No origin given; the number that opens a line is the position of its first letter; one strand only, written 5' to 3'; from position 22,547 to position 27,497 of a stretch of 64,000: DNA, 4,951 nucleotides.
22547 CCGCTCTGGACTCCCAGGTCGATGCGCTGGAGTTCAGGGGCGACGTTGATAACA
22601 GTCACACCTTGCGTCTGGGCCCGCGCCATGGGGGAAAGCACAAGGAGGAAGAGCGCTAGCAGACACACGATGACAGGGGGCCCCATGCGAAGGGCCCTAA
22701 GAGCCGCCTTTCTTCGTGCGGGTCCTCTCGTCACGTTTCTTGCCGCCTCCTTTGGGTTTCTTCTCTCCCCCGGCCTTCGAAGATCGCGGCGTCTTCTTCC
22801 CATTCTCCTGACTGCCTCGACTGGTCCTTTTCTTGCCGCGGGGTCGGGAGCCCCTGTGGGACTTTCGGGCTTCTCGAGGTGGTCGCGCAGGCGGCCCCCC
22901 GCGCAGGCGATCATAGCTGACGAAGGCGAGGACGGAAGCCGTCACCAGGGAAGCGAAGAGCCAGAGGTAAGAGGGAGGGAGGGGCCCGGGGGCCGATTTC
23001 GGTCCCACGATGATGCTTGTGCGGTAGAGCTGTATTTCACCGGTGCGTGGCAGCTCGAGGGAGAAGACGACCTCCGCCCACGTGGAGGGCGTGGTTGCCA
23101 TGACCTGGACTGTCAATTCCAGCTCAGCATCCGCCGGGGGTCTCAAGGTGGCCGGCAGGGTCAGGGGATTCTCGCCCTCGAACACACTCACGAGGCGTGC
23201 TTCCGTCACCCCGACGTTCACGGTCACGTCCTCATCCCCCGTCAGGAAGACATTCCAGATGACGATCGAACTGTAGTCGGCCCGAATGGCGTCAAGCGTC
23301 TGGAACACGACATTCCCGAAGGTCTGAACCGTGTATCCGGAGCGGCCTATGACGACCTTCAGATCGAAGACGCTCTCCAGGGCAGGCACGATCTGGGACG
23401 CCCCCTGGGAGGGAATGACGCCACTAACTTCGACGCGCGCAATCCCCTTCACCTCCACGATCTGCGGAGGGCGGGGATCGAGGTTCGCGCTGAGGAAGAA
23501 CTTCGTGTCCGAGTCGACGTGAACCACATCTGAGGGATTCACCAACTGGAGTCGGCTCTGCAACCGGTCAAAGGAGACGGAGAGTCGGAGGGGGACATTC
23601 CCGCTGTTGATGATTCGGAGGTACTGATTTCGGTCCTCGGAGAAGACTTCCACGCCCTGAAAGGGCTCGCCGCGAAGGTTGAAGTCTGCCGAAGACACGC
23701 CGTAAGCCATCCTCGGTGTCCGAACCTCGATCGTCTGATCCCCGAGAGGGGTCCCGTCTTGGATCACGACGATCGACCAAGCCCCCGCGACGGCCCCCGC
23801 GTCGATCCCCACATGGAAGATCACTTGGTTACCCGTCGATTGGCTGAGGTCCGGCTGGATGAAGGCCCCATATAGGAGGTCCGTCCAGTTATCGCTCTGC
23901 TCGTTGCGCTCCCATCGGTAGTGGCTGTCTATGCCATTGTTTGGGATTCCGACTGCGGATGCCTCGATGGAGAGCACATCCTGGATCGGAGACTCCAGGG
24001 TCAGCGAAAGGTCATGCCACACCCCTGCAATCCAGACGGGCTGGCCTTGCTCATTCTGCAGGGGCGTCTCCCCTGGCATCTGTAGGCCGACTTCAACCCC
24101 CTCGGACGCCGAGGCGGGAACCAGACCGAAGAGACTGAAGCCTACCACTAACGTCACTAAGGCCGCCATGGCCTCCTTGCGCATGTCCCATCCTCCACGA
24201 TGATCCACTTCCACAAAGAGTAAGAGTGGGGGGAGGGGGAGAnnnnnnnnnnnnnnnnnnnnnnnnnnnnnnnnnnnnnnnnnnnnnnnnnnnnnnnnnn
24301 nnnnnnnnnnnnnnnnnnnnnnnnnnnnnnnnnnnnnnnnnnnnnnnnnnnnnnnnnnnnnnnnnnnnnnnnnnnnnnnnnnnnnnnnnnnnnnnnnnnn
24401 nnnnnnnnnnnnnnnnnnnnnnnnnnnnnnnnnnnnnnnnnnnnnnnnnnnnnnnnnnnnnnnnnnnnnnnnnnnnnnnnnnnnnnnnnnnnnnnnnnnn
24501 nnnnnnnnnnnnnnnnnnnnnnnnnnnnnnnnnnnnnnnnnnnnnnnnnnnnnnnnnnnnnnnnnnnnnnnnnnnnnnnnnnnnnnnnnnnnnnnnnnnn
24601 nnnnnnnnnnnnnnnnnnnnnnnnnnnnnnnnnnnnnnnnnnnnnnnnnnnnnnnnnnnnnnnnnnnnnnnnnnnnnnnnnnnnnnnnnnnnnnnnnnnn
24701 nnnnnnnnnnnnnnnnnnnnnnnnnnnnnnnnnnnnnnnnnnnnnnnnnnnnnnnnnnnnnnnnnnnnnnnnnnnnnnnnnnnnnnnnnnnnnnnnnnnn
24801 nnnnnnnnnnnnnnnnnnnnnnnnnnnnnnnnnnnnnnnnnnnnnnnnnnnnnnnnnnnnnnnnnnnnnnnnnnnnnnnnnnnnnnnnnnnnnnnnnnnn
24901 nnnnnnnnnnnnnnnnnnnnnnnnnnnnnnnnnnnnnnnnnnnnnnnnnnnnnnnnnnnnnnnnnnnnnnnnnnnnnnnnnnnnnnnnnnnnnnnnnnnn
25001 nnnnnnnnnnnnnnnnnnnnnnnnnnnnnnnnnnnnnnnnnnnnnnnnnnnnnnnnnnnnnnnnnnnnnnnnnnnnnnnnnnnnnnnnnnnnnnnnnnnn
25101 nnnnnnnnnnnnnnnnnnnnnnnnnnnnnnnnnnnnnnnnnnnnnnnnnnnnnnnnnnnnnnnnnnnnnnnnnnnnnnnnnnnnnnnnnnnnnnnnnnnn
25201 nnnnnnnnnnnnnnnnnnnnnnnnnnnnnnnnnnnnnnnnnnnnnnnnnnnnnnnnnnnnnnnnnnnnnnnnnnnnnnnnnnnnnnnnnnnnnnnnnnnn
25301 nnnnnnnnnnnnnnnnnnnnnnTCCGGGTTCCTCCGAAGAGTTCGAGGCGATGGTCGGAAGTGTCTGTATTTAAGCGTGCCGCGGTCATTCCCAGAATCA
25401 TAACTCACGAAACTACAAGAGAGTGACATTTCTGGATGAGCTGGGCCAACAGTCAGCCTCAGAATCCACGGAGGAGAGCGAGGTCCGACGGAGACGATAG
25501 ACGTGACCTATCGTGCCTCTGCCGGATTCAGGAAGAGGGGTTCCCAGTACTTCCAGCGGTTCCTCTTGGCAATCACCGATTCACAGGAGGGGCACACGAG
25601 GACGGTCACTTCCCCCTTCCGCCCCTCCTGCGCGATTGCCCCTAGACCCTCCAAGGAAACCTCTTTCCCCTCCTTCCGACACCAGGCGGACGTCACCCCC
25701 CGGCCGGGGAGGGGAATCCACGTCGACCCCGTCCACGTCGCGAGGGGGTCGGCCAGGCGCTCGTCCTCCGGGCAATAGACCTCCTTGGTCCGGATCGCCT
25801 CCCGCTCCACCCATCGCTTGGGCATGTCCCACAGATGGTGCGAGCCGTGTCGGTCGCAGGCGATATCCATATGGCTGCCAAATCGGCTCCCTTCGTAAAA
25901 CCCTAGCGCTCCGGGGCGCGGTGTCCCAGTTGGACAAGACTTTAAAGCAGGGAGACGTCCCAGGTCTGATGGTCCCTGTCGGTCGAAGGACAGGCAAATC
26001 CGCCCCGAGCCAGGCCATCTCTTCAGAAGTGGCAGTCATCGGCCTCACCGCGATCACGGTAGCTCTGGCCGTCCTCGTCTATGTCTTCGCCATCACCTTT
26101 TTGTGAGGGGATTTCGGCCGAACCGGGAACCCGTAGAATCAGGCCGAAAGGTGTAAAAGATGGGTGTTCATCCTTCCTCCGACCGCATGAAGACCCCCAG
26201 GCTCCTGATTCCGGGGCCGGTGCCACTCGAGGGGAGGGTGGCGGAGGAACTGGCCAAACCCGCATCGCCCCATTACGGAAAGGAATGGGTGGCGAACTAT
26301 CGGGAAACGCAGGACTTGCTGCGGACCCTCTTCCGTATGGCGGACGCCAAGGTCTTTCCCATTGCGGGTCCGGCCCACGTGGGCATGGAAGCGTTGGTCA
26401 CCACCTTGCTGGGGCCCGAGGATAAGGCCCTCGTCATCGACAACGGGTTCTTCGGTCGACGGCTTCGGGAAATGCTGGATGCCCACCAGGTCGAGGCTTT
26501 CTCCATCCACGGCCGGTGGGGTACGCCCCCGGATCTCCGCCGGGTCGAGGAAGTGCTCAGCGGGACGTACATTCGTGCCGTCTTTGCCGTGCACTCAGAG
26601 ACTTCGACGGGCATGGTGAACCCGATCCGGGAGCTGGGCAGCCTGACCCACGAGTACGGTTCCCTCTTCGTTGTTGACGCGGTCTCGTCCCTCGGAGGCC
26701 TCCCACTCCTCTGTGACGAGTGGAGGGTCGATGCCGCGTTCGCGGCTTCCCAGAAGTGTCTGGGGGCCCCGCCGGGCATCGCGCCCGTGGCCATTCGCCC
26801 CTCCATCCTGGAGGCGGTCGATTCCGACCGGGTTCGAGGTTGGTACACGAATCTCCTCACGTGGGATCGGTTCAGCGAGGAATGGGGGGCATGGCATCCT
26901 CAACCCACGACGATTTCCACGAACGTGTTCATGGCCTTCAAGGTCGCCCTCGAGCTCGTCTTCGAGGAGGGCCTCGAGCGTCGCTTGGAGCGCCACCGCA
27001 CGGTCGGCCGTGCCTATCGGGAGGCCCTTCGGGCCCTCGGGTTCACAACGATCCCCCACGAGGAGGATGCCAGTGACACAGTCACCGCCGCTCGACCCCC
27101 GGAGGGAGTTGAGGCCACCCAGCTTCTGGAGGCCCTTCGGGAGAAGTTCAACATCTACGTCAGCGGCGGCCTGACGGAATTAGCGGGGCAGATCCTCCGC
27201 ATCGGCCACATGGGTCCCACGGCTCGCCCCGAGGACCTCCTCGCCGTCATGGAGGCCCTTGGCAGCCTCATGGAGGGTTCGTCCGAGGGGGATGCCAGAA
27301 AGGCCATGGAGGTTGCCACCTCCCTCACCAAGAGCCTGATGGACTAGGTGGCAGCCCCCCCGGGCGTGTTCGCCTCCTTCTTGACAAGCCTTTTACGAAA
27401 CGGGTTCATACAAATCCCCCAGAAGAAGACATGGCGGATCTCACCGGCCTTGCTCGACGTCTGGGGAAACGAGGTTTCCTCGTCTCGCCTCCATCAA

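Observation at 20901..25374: Five-gene operon for secreted and anchored surface proteins of no recognisable family: candidate new envelope or filament assembly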

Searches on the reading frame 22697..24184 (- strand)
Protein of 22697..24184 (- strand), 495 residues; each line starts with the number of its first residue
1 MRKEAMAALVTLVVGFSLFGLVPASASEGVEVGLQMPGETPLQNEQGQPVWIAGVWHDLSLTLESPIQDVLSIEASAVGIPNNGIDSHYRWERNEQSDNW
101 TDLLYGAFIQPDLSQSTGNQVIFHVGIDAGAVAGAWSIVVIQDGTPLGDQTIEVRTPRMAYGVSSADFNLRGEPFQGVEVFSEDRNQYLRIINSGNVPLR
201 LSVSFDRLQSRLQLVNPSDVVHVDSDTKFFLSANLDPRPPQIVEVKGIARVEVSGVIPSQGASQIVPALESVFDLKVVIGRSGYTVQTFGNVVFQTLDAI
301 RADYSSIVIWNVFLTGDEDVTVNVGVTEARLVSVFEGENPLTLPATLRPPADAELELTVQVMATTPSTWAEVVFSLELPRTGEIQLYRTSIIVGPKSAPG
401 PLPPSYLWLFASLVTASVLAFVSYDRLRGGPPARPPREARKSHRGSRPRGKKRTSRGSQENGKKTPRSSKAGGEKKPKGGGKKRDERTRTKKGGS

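Call 3: search_protein_families(library=pfam, proteins=[window:22697-24184:-], max_evalue=1)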
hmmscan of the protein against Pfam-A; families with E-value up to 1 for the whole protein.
window:22697-24184:- (495 aa): 0 families

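Call 4: search_protein_families(library=ncbifam, proteins=[window:22697-24184:-], max_evalue=1)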
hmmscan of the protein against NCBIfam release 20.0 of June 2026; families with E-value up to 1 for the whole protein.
window:22697-24184:- (495 aa): 0 families

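Call 10: find_homologous_proteins(query=window:22697-24184:-, max_evalue=0.001)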
Query window:22697-24184:- (495 aa): 33 proteins with E <= 0.001 among 8000 candidates.
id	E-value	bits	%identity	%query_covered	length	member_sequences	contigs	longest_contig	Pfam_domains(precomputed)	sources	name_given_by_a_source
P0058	0.0e+0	1102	100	100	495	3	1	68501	-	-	-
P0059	5.1e-271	918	83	100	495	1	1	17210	-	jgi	jgi:hypothetical protein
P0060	9.3e-265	897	81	100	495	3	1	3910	-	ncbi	-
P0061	2.3e-259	879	79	95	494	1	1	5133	-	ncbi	ncbi:MAG: hypothetical protein ACE5EW_03890, partial [Thermoplasmata archaeon]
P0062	3.1e-256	869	80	100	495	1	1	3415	-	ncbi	-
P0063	1.7e-253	860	79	100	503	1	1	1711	-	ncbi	ncbi:MAG: hypothetical protein ACE5I4_09875, partial [Thermoplasmata archaeon]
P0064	2.1e-253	859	76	100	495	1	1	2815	-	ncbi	-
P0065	9.4e-251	851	76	99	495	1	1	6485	-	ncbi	-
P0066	1.3e-250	850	77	100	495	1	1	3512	-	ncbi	-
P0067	1.8e-249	847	76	99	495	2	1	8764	-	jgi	jgi:hypothetical protein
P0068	7.4e-248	841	75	100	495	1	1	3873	-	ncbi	-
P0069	9.7e-248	841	77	99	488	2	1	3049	-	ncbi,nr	ncbi:MAG: hypothetical protein LN413_07250, partial [Candidatus Thermoplasmatota archaeon]|nr:hypoth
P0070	3.3e-247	839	77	100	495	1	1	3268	-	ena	-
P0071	1.6e-244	830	74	100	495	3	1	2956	-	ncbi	-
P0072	1.0e-243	828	75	100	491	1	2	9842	-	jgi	jgi:hypothetical protein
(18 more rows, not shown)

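Call 24: predict_structure(alignment_id=A2)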
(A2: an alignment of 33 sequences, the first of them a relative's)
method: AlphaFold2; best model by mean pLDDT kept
length: 495 residues; sequences in the alignment: 33
mean_pLDDT: 76.3   pTM: 0.58
mean pLDDT of the five models: 76.3, 75.0, 69.4, 63.2, 59.9
residues with pLDDT >= 90: 210; 70-90: 142; 50-70: 41; < 50: 102
segments of 3 or more residues with pLDDT < 50: 1-27, 423-495
pLDDT, mean of each block of 10 residues (from residue 1): 33 32 47 90 93 93 92 96 92 95 93 93 93 95 91 90 83 84 88 88 86 77 88 83 88 72 61 89 90 93 93 93 96 94 94 93 93 95 94 82 58 55 44 32 30 29 31 32 35 32
secondary structure, 60 per line:
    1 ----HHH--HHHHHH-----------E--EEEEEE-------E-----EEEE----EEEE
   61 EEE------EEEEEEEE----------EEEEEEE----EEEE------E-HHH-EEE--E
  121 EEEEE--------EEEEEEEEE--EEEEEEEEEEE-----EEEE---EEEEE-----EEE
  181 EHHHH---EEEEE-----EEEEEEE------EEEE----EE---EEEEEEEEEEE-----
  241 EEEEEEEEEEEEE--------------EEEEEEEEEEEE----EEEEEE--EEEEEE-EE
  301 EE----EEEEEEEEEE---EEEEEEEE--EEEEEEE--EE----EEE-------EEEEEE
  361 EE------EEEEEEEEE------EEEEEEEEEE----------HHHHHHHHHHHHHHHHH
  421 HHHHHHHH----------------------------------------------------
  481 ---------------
elements in order: H10-15 E30-35 E49-52 E57-63 E70-77 E88-94 E99-102 E115-117 E120-125 E134-142 E145-155 E161-164 E168-172 E178-181 H182-185 E189-193 E199-205 E212-215 E225-235 E241-253 E268-279 E284-289 E292-297 E299-302 E307-316 E320-327 E330-336 E345-347 E355-362 E369-377 E384-393 H404-428

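Call 27: fold_search(model_id=the predicted structure, library=pdb)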
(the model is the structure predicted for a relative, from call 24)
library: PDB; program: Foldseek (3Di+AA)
matches with E <= 10: 1897; with E <= 0.001: 355
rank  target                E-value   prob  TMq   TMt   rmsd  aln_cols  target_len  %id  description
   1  7sqc_2B               2.2e-11  1.00  0.21  0.15  16.2       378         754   12  Ciliary C1 central pair apparatus isolated from Chlamydomonas reinhardtii (released 2022-04-13)
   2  7sqc_T3               4.2e-11  1.00  0.18  0.26  16.3       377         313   11  Ciliary C1 central pair apparatus isolated from Chlamydomonas reinhardtii (released 2022-04-13)
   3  9ijj_h                5.1e-11  1.00  0.21  0.10  14.7       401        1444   10  In situ structure of the central apparatus in mouse sperm axoneme. (released 2025-06-04)
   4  7sqc_F0               1.1e-10  1.00  0.22  0.30  15.4       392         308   12  Ciliary C1 central pair apparatus isolated from Chlamydomonas reinhardtii (released 2022-04-13)
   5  9ijj_E                4.6e-10  1.00  0.16  0.17  16.1       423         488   11  In situ structure of the central apparatus in mouse sperm axoneme. (released 2025-06-04)
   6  9ijj_C                5.1e-10  1.00  0.17  0.09  16.0       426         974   11  In situ structure of the central apparatus in mouse sperm axoneme. (released 2025-06-04)
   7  7sqc_T1               6.1e-10  1.00  0.16  0.14  31.4       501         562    9  Ciliary C1 central pair apparatus isolated from Chlamydomonas reinhardtii (released 2022-04-13)
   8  7sqc_O0               7.1e-10  1.00  0.20  0.10  16.4       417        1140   12  Ciliary C1 central pair apparatus isolated from Chlamydomonas reinhardtii (released 2022-04-13)
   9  7sqc_T0               1.1e-09  1.00  0.17  0.16  24.6       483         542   10  Ciliary C1 central pair apparatus isolated from Chlamydomonas reinhardtii (released 2022-04-13)
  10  7sqc_2A               1.3e-09  1.00  0.21  0.15  16.0       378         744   12  Ciliary C1 central pair apparatus isolated from Chlamydomonas reinhardtii (released 2022-04-13)
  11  9ijj_4I               1.8e-09  1.00  0.19  0.05  17.7       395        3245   13  In situ structure of the central apparatus in mouse sperm axoneme. (released 2025-06-04)
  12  9ijj_4H               2.0e-09  1.00  0.24  0.06  11.2       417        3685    9  In situ structure of the central apparatus in mouse sperm axoneme. (released 2025-06-04)
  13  9ijj_O                2.1e-09  1.00  0.20  0.09  16.6       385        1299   10  In situ structure of the central apparatus in mouse sperm axoneme. (released 2025-06-04)
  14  7sqc_F1               2.3e-09  1.00  0.22  0.23  13.3       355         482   12  Ciliary C1 central pair apparatus isolated from Chlamydomonas reinhardtii (released 2022-04-13)
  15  9ijj_4G               4.2e-09  1.00  0.25  0.05  11.1       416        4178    9  In situ structure of the central apparatus in mouse sperm axoneme. (released 2025-06-04)
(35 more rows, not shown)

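Call 43: search_solved_structures(query=A2, max_evalue=10)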
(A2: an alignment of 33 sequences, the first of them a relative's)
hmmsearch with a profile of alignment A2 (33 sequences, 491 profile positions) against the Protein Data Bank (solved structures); distinct sequences matched with E-value up to 10: 19.
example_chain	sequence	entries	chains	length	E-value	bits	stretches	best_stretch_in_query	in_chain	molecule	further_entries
4ow4_A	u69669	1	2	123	0.00014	23.6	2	168-197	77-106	Beta-terfoil designed by folding nucleus symmetric expansion (""Phifoil"")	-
3p6j_A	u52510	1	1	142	0.0012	20.5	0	168-197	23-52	de novo designed beta-trefoil architecture with symmetric primary structure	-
4f34_A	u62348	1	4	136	0.0013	20.5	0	168-197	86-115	de novo protein Symfoil-4V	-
3o4b_A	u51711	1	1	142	0.0024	19.6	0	168-197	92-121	de novo designed beta-trefoil architecture with symmetric primary structure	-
3o4c_A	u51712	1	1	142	0.0029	19.3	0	168-197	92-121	de novo designed beta-trefoil architecture with symmetric primary structure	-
3o4d_A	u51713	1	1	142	0.0033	19.1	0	168-197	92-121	de novo designed beta-trefoil architecture with symmetric primary structure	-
3o4a_A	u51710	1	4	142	0.0063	18.2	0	173-197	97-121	de novo designed beta-trefoil architecture with symmetric primary structure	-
3o49_A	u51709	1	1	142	0.0064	18.2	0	175-197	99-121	de novo designed beta-trefoil architecture with symmetric primary structure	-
3p6i_A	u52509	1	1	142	0.019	16.7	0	168-197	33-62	de novo designed beta-trefoil architecture with symmetric primary structure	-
4qkr_A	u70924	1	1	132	0.026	16.2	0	176-197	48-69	DE NOVO PROTEIN 6XTYR/PV2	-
6xp5_D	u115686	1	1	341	0.079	14.6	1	349-482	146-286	Mediator of RNA polymerase II transcription subunit 4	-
3snv_A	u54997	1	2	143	0.11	14.1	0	168-197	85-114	Symfoil-4T/Permutation #1 synthetic protein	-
3ogf_A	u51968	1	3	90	0.18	13.4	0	168-197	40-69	de novo designed dimeric trefoil-fold sub-domain which forms homo-trimer assembly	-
3qsy_B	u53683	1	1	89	0.56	11.8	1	286-328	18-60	Translation initiation factor 2 subunit alpha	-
2qmu_B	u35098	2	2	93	0.62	11.7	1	286-328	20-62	Translation initiation factor 2 alpha subunit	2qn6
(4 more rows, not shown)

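Call 86: search_protein_families(library=pfam, alignment_id=A2, max_evalue=0.01)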
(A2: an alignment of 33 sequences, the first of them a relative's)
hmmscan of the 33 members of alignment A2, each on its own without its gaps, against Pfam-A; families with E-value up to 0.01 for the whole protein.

A. member 1, P0058 (495 aa): 0 families

B. families by the number of members that match (of 33 scanned): 0 families

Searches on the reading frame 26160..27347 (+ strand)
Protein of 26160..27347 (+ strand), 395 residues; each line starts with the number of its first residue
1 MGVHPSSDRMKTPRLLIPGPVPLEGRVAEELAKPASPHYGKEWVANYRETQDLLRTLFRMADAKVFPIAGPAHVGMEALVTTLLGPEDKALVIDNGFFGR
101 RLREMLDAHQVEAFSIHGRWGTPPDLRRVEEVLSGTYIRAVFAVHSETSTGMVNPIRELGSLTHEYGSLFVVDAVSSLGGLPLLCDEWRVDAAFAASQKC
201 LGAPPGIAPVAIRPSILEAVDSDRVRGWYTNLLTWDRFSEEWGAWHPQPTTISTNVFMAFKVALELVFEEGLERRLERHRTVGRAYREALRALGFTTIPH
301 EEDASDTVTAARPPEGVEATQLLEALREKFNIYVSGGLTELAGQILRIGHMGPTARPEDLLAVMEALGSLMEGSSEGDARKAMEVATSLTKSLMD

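Call 65: search_protein_families(library=pfam, proteins=[window:26160-27347:+], max_evalue=0.00001)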
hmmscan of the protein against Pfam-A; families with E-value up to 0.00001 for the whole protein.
window:26160-27347:+ (395 aa): 1 family
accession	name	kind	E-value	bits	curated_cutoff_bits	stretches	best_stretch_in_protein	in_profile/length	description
PF00266.25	Aminotran_5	-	2.7e-21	76.4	21.5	1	36-338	34-339/371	Aminotransferase class-V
